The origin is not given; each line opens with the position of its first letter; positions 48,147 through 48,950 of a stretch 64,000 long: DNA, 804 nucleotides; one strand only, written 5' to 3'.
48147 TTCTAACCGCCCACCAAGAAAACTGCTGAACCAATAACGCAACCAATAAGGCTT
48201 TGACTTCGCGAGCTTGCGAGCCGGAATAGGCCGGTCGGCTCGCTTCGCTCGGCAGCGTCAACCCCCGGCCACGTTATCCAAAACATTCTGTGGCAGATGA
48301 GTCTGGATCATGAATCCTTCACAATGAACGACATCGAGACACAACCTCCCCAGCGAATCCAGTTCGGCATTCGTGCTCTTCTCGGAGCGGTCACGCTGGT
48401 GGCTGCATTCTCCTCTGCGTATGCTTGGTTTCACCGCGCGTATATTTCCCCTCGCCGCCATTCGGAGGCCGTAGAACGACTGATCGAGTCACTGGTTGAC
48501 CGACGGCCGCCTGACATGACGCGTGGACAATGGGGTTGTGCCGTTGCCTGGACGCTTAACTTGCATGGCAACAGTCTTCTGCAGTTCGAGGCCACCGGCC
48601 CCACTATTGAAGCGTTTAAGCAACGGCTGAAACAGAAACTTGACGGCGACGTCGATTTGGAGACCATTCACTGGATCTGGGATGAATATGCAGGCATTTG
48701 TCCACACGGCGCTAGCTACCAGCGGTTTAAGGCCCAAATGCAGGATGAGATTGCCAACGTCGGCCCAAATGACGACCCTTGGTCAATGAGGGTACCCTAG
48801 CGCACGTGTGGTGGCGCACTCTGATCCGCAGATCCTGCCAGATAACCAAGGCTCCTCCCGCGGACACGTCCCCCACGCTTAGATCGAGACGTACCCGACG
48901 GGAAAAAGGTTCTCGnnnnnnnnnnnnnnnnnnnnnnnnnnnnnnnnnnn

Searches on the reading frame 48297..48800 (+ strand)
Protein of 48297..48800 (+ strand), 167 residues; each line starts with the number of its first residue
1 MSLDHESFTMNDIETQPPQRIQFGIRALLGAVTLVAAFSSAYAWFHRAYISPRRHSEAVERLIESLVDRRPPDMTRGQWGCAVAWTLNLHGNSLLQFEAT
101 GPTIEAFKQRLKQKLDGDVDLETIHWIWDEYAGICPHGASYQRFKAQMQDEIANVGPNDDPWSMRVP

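Call 7: search_protein_families(library=pfam, proteins=[window:48297-48800:+], max_evalue=0.01)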
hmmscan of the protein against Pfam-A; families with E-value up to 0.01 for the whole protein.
window:48297-48800:+ (167 aa): 0 families

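Call 13: search_protein_families(library=pfam, proteins=[window:48297-48800:+], max_evalue=10)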
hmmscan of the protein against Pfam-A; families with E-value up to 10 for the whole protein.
window:48297-48800:+ (167 aa): 0 families

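Call 20: find_encoding_contigs(protein=window:48297-48800:+, flank=10000, max_places=10)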
Protein window:48297-48800:+ (167 aa): no gene with exactly this product is on record in the collection.

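Call 73: search_protein_families(library=ncbifam, proteins=[window:48297-48800:+], max_evalue=0.01)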
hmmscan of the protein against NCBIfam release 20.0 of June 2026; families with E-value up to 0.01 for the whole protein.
window:48297-48800:+ (167 aa): 0 families
